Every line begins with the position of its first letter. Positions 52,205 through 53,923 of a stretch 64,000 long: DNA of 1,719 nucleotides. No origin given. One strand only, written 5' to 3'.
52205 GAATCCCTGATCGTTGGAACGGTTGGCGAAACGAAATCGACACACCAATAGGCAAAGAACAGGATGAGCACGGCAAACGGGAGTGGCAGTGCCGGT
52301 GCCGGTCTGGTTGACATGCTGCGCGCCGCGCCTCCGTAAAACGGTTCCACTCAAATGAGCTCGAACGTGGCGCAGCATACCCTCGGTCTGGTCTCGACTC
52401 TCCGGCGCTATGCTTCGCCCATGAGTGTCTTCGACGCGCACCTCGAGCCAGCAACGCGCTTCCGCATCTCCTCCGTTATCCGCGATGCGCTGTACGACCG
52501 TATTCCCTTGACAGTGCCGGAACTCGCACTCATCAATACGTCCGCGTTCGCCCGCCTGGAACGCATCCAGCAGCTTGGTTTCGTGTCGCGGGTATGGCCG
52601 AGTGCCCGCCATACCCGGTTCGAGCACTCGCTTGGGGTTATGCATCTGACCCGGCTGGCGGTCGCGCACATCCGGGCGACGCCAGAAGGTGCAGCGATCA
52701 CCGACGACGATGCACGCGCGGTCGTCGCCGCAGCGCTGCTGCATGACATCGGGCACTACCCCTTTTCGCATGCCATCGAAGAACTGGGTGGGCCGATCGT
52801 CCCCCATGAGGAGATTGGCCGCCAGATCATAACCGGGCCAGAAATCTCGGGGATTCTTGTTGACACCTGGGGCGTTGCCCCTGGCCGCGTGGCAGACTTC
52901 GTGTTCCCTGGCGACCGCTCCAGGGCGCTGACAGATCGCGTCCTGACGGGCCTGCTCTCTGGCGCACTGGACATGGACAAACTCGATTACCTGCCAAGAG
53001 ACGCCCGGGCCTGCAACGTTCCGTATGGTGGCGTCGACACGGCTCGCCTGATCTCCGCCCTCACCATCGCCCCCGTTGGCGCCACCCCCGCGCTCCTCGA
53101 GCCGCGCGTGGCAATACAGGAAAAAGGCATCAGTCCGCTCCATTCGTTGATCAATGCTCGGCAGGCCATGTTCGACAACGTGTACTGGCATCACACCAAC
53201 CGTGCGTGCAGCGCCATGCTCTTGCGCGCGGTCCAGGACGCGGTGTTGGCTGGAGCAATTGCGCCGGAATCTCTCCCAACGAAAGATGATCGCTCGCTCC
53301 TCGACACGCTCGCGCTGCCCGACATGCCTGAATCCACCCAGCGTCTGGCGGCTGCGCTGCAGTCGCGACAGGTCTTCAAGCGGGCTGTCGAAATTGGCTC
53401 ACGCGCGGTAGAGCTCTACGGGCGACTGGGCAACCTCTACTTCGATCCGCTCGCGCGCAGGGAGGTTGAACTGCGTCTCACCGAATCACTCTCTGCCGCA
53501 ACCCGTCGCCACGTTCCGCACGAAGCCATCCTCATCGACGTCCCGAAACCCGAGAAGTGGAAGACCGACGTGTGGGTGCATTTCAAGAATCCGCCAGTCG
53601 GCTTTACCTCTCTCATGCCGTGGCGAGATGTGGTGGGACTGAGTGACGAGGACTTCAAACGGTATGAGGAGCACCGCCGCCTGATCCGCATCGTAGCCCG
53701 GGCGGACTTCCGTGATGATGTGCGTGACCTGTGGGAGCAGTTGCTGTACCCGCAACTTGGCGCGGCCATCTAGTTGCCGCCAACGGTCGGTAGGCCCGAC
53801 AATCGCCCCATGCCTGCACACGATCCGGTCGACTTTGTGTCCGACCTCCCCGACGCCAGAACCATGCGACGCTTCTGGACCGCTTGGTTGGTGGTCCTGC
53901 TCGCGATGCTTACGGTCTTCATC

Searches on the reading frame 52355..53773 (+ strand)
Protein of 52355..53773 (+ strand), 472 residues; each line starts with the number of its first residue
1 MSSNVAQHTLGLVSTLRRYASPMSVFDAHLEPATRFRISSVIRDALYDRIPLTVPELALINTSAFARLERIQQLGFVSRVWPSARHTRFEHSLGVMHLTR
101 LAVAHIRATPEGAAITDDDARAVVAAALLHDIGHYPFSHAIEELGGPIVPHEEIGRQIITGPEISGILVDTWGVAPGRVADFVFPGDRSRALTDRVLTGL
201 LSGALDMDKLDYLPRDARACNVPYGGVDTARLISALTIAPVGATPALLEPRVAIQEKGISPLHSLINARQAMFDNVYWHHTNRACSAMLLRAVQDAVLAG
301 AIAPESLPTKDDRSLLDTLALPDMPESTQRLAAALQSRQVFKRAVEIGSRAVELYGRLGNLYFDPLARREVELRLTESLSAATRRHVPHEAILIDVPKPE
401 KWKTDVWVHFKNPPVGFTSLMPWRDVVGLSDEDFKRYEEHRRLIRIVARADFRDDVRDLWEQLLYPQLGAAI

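Call 84: search_protein_families(library=pfam, proteins=[window:52355-53773:+], max_evalue=0.00001)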
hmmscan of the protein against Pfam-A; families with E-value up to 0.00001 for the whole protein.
window:52355-53773:+ (472 aa): 2 families
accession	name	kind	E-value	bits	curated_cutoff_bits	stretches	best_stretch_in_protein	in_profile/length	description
PF19276.4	HD_assoc_2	-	3e-18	66.5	23.1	1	227-403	1-156/222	HD associated region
PF01966.28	HD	-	6.5e-12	46.2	22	1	88-160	1-67/116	HD domain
